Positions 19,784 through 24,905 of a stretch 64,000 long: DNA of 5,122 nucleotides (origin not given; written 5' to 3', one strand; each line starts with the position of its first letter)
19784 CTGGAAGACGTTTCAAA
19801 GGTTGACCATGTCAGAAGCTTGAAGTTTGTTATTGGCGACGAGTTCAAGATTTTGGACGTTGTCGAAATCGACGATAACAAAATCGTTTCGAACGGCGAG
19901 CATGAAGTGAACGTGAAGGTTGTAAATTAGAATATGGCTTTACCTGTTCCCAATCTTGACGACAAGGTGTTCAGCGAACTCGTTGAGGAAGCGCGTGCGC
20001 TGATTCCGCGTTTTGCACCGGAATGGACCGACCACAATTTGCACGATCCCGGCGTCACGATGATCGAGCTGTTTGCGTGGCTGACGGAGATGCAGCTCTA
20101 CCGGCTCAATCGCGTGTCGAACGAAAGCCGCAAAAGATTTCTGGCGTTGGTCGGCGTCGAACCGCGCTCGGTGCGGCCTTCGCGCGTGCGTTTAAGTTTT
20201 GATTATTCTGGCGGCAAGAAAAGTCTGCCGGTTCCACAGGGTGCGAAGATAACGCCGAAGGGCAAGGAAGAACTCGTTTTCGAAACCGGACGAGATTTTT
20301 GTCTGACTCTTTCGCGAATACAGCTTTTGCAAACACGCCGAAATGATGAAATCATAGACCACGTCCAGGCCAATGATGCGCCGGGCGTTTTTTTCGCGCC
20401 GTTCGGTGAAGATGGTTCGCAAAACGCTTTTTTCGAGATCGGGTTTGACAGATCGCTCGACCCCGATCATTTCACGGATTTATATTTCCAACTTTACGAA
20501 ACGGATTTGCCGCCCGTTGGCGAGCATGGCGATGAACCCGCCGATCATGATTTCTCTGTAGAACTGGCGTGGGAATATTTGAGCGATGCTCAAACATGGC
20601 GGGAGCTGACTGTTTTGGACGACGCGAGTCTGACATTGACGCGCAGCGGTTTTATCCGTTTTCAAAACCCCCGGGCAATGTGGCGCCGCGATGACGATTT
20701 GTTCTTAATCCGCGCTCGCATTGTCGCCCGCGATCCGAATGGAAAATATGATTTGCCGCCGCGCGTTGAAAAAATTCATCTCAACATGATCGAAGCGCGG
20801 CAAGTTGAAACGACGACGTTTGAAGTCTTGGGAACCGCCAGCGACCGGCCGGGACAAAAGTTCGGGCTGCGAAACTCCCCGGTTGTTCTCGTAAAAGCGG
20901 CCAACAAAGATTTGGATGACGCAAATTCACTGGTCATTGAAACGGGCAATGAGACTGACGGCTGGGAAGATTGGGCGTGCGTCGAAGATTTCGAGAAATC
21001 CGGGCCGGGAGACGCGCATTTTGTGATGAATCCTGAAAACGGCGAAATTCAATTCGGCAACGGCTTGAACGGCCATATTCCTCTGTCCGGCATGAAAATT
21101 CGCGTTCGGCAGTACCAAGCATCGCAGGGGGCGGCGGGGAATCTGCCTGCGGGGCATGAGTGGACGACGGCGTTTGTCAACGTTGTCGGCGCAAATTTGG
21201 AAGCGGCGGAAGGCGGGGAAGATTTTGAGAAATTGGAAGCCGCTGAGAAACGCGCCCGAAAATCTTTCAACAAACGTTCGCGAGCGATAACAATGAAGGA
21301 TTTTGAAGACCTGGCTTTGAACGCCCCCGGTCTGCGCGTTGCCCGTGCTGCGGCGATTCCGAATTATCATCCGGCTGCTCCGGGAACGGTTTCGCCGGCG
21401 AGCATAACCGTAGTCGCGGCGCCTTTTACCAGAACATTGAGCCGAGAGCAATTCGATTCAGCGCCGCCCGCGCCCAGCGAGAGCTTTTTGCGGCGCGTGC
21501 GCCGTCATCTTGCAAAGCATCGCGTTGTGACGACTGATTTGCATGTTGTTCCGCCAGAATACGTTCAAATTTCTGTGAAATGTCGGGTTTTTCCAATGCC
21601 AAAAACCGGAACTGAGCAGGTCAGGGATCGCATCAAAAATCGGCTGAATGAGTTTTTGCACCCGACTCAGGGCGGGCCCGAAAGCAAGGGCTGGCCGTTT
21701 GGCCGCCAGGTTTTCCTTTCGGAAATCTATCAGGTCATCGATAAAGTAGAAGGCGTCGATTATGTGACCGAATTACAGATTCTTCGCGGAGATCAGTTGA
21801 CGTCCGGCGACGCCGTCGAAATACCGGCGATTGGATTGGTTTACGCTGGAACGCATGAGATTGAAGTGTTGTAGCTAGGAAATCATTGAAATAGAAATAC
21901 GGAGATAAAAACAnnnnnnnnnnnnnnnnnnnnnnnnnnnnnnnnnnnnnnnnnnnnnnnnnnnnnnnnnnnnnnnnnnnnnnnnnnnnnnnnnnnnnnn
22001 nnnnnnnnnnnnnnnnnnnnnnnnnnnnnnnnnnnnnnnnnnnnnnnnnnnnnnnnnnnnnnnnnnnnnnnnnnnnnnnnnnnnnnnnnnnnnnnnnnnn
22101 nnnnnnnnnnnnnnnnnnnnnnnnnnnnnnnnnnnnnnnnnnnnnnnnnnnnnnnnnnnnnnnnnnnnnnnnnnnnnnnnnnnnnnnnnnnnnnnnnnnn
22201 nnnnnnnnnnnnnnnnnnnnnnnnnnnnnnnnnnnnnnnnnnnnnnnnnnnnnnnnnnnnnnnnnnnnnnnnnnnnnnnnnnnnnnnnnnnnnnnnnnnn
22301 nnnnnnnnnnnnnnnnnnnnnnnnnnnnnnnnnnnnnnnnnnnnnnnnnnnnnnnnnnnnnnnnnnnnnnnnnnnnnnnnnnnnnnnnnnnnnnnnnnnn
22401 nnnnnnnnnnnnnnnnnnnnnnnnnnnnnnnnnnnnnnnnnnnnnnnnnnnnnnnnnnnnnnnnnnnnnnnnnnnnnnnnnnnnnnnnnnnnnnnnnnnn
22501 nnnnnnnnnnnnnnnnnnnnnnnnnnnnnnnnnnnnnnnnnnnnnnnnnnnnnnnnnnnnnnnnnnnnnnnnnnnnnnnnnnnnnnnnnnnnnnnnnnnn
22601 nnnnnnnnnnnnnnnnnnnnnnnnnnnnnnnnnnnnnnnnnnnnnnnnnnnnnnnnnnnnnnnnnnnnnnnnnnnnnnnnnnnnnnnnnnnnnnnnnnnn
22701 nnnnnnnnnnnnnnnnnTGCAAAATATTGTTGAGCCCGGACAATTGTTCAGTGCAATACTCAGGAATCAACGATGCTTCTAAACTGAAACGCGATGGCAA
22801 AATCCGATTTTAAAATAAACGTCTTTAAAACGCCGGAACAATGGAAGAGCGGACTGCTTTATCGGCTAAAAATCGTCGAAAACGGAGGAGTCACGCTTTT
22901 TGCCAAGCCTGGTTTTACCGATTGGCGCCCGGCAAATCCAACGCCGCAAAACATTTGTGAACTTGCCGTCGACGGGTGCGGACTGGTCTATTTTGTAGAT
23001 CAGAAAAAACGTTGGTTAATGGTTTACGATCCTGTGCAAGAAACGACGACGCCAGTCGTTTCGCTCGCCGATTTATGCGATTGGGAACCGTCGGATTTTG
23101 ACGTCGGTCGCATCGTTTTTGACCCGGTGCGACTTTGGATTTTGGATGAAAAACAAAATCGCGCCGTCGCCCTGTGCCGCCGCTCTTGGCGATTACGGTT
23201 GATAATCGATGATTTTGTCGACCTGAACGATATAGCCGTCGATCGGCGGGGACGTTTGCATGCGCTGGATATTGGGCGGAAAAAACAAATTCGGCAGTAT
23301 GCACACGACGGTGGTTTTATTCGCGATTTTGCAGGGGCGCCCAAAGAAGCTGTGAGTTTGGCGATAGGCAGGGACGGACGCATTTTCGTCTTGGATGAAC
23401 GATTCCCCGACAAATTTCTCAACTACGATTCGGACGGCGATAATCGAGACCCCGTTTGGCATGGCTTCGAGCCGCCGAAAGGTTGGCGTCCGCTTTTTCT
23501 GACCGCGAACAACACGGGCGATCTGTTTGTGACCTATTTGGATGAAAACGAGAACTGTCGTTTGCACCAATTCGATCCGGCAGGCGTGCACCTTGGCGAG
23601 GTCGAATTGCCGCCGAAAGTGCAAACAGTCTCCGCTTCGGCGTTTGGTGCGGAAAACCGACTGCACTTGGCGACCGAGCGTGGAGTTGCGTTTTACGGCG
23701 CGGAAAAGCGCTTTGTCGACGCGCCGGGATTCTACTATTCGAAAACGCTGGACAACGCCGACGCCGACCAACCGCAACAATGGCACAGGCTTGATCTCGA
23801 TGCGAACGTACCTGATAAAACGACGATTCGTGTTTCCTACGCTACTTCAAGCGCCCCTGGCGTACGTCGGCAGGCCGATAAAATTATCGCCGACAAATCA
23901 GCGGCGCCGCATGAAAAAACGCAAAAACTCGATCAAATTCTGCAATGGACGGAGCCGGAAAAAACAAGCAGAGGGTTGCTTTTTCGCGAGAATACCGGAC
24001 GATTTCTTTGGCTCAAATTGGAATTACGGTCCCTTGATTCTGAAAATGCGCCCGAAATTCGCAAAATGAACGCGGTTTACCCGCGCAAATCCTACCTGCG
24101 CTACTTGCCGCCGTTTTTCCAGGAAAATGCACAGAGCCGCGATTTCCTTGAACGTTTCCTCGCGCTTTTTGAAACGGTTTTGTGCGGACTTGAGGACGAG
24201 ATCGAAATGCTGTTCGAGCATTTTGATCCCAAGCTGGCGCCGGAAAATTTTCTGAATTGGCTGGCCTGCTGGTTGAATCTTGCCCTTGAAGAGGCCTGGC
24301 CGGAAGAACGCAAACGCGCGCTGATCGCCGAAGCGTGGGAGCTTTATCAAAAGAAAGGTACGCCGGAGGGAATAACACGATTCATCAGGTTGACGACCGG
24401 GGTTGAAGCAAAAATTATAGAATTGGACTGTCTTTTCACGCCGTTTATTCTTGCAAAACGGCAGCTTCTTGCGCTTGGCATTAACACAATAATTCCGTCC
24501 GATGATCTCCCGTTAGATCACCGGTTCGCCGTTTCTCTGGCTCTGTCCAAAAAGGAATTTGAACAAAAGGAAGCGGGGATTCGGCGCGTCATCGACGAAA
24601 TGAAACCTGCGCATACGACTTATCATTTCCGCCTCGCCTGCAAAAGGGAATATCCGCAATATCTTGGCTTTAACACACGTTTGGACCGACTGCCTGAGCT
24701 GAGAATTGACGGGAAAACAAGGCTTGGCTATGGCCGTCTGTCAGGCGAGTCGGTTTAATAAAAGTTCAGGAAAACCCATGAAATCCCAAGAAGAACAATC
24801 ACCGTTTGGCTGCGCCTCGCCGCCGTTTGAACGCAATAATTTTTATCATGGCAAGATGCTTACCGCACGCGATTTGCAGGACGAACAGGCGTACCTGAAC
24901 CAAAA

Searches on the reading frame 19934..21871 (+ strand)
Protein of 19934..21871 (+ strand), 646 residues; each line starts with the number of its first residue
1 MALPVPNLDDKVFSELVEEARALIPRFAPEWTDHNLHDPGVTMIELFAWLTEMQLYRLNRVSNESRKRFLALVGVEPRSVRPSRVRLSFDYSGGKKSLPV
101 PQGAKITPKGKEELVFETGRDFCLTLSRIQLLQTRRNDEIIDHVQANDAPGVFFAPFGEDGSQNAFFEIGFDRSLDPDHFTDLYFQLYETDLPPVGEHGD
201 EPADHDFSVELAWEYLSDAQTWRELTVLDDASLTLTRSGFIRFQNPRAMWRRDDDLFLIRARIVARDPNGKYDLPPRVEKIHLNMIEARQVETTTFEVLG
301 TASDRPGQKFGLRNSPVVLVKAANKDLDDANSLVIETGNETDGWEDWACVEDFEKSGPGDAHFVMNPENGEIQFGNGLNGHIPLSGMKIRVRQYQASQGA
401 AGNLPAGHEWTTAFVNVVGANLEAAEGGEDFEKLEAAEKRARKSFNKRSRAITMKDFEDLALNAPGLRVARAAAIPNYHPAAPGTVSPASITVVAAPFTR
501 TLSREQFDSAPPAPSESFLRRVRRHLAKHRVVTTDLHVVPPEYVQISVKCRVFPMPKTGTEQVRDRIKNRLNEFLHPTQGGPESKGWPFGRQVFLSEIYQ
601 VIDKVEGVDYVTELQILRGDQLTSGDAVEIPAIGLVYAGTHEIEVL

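Call 6: search_protein_families(library=pfam, proteins=[window:19934-21871:+], max_evalue=0.1)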
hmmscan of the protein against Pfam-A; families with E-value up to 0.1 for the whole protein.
window:19934-21871:+ (646 aa): 1 family
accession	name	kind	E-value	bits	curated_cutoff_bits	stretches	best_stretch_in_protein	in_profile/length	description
PF04865.19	Baseplate_J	-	4.9e-15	55.9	21.1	1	398-579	74-241/255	Baseplate J-like protein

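Call 10: search_protein_families(library=ncbifam, proteins=[window:19934-21871:+], max_evalue=0.01)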
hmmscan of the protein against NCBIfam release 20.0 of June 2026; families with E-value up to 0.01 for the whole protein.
window:19934-21871:+ (646 aa): 1 family
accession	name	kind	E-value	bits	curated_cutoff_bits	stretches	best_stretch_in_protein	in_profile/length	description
TIGR02243.1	TIGR02243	equivalog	1.6e-106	357.4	155.8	1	7-615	1-657/659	putative baseplate assembly protein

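Call 23: search_solved_structures(query=window:19934-21871:+, max_evalue=1)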
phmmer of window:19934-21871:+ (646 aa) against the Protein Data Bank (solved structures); distinct sequences matched with E-value up to 1: 6.
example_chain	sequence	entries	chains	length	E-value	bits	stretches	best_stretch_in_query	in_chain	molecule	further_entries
9gtp_1K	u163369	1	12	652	2.1e-64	221.3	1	1-645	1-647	Baseplate protein J-like domain-containing protein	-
7aeb_G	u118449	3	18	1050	8.9e-07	30.9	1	435-619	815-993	Baseplate_J domain-containing protein | Baseplate protein J-like domain-containing protein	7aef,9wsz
7aeb_A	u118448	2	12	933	0.025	16.2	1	8-50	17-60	baseplate protein (Algo12)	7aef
9wsz_A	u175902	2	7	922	0.033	15.8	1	9-50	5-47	Baseplate protein Alg12 | The baseplate protein Alg12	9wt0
7b5h_AD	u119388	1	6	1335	0.12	14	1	30-57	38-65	All3315 protein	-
4ycz_B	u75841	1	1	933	0.32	12.6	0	291-345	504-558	Nup85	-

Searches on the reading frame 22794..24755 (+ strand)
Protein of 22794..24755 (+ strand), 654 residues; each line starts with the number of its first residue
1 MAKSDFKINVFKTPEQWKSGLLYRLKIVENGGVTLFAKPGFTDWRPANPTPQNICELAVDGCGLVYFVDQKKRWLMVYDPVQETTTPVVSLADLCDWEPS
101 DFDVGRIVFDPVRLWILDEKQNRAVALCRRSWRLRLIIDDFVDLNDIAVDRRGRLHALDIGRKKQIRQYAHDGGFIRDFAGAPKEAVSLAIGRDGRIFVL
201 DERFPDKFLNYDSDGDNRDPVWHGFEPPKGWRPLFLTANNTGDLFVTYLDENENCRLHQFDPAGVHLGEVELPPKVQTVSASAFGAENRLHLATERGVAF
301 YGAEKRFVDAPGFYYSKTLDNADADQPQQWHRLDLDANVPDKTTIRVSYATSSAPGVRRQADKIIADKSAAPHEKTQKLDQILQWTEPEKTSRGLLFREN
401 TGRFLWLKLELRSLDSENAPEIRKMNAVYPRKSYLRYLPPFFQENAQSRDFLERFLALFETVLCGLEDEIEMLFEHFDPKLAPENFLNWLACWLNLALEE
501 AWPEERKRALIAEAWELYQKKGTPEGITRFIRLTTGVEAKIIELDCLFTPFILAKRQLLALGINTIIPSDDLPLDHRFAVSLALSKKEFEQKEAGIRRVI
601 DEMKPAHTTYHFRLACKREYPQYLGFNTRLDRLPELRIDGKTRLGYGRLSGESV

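Call 8: search_protein_families(library=pfam, proteins=[window:22794-24755:+], max_evalue=0.01)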
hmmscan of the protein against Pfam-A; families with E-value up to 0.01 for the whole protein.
window:22794-24755:+ (654 aa): 3 families
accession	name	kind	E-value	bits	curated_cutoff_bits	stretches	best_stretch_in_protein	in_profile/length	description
PF09684.15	Tail_P2_I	-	6.5e-16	58.9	20.6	1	474-606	26-138/139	Phage tail protein (Tail_P2_I)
PF10076.14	Phage_Mu_Gp48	-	4.4e-05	23.8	37.4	1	433-614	2-149/150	Bacteriophage Mu-like, Gp48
PF08450.18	SGL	-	0.0007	19.7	26.3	1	63-291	12-239/246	SMP-30/Gluconolactonase/LRE-like region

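Call 10: search_protein_families(library=ncbifam, proteins=[window:22794-24755:+], max_evalue=0.01)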
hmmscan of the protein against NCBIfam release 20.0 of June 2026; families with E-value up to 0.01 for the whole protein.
window:22794-24755:+ (654 aa): 3 families
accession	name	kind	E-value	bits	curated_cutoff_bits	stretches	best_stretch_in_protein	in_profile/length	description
NF053768.1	CIS12_fam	equivalog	1.1e-57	196.3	860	2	384-533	422-571/715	CIS12 family contractile injection system protein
TIGR02242.1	tail_TIGR02242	domain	1.4e-28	99.6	51.85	1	435-543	1-108/131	phage tail protein domain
TIGR01634.1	tail_P2_I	equivalog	1.8e-06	28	30.05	1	473-540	26-93/139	phage tail protein I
